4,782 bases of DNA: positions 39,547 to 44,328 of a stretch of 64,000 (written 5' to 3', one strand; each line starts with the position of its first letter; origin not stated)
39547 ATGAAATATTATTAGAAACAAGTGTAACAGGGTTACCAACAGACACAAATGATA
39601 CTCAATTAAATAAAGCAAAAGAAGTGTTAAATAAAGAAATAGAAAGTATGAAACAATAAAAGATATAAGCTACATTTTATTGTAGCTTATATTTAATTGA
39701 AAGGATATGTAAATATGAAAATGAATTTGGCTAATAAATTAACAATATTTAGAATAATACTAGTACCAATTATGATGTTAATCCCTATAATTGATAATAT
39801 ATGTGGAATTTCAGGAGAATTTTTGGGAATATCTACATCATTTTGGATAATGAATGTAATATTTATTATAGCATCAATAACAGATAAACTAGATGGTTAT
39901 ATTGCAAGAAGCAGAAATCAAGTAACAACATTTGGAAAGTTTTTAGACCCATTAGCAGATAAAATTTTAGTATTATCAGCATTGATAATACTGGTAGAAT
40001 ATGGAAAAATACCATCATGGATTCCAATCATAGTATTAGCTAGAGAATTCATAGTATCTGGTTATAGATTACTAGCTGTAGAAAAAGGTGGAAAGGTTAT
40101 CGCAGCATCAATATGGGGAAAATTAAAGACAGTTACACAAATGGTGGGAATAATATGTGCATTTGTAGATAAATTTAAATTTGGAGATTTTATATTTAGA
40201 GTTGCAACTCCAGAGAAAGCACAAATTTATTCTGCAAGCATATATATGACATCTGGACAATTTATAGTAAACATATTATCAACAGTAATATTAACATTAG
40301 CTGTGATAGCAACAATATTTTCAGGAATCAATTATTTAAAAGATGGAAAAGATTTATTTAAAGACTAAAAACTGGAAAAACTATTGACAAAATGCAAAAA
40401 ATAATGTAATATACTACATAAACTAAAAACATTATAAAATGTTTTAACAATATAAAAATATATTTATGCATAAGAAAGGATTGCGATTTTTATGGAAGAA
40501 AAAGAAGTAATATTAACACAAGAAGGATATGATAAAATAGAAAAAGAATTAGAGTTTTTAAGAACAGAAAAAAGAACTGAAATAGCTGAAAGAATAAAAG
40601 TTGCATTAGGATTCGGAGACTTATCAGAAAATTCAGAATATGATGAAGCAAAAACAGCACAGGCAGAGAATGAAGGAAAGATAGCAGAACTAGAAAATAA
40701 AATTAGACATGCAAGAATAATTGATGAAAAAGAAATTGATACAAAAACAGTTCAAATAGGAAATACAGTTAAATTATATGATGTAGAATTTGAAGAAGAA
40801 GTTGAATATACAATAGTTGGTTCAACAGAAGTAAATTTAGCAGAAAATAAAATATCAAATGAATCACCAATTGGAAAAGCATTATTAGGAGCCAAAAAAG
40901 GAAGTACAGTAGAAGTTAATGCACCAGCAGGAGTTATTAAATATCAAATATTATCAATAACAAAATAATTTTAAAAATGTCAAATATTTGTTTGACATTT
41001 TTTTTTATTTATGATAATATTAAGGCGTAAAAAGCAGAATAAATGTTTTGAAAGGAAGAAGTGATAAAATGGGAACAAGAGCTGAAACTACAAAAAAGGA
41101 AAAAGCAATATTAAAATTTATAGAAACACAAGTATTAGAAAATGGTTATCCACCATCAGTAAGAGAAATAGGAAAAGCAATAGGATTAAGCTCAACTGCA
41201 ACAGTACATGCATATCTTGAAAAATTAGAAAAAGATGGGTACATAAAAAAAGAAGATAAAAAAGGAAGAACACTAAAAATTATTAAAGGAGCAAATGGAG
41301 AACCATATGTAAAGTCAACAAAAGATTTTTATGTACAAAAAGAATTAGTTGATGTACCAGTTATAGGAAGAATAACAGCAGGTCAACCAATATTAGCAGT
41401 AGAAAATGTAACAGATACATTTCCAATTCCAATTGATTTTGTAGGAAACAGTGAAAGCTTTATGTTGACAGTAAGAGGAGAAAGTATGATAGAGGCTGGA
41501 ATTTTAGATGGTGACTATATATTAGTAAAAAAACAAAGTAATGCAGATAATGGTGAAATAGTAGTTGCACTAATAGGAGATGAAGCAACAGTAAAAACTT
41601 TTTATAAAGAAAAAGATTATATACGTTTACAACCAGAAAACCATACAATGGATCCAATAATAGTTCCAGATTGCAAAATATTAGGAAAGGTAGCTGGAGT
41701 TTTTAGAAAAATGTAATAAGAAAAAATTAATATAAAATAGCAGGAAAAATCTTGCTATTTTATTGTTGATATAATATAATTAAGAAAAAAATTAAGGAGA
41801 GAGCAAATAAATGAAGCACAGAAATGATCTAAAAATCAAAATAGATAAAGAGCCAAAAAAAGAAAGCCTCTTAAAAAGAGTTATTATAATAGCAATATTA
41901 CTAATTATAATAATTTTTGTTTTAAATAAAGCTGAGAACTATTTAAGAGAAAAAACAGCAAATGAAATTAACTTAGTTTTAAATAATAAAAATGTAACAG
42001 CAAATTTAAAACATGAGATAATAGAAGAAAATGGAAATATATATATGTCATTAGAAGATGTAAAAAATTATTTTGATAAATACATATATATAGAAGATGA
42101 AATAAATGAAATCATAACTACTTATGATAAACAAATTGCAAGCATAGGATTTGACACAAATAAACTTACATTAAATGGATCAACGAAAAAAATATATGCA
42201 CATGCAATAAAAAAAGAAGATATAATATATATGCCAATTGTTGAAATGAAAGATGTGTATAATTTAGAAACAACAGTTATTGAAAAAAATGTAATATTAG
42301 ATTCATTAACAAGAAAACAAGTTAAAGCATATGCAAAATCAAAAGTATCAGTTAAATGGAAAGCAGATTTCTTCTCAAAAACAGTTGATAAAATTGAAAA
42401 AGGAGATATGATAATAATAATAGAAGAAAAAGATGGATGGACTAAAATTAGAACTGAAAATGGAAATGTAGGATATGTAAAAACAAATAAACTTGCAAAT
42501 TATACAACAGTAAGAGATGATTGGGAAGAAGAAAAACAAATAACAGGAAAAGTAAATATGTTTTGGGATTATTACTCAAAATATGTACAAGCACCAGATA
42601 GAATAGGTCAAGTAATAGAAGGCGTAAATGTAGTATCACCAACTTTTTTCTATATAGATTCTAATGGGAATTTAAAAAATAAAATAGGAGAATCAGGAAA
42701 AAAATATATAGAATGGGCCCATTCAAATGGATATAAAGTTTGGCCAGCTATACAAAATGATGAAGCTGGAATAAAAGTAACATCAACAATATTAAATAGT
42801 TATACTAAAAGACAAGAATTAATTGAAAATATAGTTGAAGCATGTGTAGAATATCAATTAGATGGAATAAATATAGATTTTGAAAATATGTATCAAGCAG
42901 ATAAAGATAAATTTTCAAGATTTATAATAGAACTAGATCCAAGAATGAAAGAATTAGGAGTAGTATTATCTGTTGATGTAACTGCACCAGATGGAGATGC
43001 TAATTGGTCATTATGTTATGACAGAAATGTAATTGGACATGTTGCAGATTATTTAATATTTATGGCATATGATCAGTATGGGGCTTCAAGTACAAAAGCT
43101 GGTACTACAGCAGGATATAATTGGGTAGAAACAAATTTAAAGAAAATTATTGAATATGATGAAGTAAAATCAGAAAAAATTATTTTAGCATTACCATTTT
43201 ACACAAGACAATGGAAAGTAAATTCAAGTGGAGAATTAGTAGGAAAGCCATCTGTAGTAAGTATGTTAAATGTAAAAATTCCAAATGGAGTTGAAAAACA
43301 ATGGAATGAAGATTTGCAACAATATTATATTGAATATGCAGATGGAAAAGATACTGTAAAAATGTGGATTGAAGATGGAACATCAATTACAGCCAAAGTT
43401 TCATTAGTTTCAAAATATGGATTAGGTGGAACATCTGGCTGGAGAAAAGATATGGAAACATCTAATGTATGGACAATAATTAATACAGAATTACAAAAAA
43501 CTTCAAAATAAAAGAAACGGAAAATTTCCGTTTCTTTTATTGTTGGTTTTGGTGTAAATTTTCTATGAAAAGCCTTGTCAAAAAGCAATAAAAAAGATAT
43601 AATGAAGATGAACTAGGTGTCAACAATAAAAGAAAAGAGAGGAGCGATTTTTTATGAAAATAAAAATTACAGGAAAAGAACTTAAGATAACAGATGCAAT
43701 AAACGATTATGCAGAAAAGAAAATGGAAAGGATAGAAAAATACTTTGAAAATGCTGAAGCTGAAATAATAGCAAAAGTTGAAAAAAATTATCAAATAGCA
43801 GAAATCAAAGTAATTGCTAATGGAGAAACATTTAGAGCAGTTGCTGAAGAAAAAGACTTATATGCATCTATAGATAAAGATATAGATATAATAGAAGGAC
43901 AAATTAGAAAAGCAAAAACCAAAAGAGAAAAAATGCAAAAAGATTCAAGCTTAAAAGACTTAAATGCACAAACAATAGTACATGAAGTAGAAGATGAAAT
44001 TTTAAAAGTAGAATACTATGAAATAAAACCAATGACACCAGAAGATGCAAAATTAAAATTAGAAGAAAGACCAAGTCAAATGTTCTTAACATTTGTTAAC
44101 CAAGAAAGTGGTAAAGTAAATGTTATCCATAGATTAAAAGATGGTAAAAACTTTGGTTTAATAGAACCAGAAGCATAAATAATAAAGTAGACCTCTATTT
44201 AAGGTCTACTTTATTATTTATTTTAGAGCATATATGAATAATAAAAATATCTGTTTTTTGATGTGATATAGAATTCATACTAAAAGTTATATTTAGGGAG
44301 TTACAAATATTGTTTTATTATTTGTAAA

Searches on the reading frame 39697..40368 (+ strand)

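Call 60: search_protein_families(library=pfam, proteins=[window:39697-40368:+], max_evalue=0.00001)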
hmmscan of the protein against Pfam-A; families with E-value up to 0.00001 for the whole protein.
window:39697-40368:+ (223 aa): 1 family
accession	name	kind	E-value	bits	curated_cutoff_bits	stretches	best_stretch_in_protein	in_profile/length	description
PF01066.26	CDP-OH_P_transf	-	3.7e-43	148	22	1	9-169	1-138/152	CDP-alcohol phosphatidyltransferase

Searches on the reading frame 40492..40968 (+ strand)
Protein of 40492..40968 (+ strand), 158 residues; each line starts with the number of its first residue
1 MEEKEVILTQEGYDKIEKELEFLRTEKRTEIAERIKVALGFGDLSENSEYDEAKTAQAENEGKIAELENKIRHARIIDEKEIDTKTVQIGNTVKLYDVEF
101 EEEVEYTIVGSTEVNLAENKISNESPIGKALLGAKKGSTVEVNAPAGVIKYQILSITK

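Call 60: search_protein_families(library=pfam, proteins=[window:40492-40968:+], max_evalue=0.00001)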
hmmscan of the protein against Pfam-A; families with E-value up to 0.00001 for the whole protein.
window:40492-40968:+ (158 aa): 2 families
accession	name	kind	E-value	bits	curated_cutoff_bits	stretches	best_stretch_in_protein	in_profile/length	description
PF03449.20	GreA_GreB_N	-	2.4e-27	95.4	24.5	1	7-76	2-71/71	Transcription elongation factor, N-terminal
PF01272.25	GreA_GreB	-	7.8e-27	93.5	26.9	1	84-157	3-76/77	Transcription elongation factor, GreA/GreB, C-term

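Call 74: find_encoding_contigs(protein=window:40492-40968:+, flank=10000, max_places=10)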
Protein window:40492-40968:+ (158 aa): 24 contigs read that carry it; 9 places shown.
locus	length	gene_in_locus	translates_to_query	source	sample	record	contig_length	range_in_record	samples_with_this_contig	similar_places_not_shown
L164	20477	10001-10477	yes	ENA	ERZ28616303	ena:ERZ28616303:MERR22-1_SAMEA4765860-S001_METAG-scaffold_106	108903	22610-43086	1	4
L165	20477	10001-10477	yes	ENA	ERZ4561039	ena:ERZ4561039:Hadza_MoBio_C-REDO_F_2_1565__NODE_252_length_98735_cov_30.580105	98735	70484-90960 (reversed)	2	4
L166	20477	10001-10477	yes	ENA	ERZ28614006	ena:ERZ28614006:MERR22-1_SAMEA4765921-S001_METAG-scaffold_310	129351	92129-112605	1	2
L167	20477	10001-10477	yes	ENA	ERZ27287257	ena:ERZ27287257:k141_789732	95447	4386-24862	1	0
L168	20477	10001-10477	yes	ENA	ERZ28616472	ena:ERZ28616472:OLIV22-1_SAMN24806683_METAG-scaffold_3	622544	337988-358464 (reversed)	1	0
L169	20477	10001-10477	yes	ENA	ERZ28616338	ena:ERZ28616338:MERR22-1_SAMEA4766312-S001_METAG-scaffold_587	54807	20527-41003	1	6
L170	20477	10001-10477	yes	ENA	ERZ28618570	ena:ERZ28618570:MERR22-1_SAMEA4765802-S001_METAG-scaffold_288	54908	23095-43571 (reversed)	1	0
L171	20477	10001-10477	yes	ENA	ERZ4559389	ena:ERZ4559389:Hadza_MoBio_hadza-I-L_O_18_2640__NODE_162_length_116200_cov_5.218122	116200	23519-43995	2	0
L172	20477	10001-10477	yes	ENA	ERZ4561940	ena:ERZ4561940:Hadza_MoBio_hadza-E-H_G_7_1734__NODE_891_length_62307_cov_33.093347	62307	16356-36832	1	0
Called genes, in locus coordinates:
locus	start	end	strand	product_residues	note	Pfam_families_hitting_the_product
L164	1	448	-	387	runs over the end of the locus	PF13306:LRR_5, PF13855:LRR_8 (faint)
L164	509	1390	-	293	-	PF00849:PseudoU_synth_2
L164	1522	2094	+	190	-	PF18907:DUF5662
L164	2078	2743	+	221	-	PF02390:Methyltransf_4, PF13847:Methyltransf_31 (weak), PF08242:Methyltransf_12 (weak), PF13649:Methyltransf_25 (faint)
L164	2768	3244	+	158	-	PF08660:Alg14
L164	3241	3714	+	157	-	PF04101:Glyco_tran_28_C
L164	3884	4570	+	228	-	PF02463:SMC_N (weak), PF00005:ABC_tran, PF13304:AAA_21 (faint)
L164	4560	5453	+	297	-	PF18075:FtsX_ECD, PF02687:FtsX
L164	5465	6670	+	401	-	PF10805:DUF2730 (faint), PF01551:Peptidase_M23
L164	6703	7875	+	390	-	PF24568:CC_PcsB, PF01551:Peptidase_M23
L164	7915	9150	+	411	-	PF22694:CtpB_N-like (weak), PF00595:PDZ (weak), PF13180:PDZ_2, PF17820:PDZ_6, PF03572:Peptidase_S41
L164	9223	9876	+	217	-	PF01066:CDP-OH_P_transf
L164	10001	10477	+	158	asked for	PF03449:GreA_GreB_N, PF01272:GreA_GreB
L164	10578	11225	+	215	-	PF01726:LexA_DNA_bind, PF13412:HTH_24 (faint), PF00717:Peptidase_S24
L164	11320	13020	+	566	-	PF08239:SH3_3 (faint), PF00704:Glyco_hydro_18, PF23916:TIM-barrel_EndoS (weak)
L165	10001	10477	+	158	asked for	PF03449:GreA_GreB_N, PF01272:GreA_GreB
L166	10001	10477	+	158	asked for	PF03449:GreA_GreB_N, PF01272:GreA_GreB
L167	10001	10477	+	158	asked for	PF03449:GreA_GreB_N, PF01272:GreA_GreB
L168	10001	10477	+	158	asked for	PF03449:GreA_GreB_N, PF01272:GreA_GreB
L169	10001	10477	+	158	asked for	PF03449:GreA_GreB_N, PF01272:GreA_GreB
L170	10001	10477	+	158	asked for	PF03449:GreA_GreB_N, PF01272:GreA_GreB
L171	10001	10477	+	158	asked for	PF03449:GreA_GreB_N, PF01272:GreA_GreB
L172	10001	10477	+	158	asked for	PF03449:GreA_GreB_N, PF01272:GreA_GreB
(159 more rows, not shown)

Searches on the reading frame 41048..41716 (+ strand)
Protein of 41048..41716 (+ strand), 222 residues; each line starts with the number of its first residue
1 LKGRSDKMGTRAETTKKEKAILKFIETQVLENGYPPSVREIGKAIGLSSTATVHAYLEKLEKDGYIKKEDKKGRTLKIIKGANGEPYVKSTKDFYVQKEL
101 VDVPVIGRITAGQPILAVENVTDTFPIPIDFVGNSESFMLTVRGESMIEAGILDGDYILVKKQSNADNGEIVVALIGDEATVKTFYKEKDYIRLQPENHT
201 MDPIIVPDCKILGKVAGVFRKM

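Call 61: search_protein_families(library=pfam, proteins=[window:41048-41716:+], max_evalue=0.00001)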
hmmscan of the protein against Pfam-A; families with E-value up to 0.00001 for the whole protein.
window:41048-41716:+ (222 aa): 2 families
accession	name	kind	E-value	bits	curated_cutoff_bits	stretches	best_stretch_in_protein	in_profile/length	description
PF00717.28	Peptidase_S24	-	3.3e-36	123.9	23.3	1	104-215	1-115/116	Peptidase S24-like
PF01726.22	LexA_DNA_bind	-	5.1e-18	65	23.7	1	15-75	5-65/65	LexA DNA binding domain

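Call 73: find_encoding_contigs(protein=window:41048-41716:+, flank=10000, max_places=10)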
Protein window:41048-41716:+ (222 aa): no gene with exactly this product is on record in the collection.

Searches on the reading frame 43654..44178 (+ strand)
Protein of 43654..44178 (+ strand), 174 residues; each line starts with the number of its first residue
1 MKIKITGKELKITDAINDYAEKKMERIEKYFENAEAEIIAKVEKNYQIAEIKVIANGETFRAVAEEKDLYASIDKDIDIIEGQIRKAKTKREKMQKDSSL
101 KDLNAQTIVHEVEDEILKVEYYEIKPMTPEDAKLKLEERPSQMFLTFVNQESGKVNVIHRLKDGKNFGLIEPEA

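Call 61: search_protein_families(library=pfam, proteins=[window:43654-44178:+], max_evalue=0.00001)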
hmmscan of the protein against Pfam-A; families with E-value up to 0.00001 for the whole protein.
window:43654-44178:+ (174 aa): 2 families
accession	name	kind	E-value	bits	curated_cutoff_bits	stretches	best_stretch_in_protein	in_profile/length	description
PF02482.25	Ribosomal_S30AE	-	1.5e-20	74.2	23.7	1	3-91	1-87/88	Sigma 54 modulation protein / S30EA ribosomal protein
PF16321.10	Ribosom_S30AE_C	-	6.6e-13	48.6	25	1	113-169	3-57/57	Sigma 54 modulation/S30EA ribosomal protein C terminus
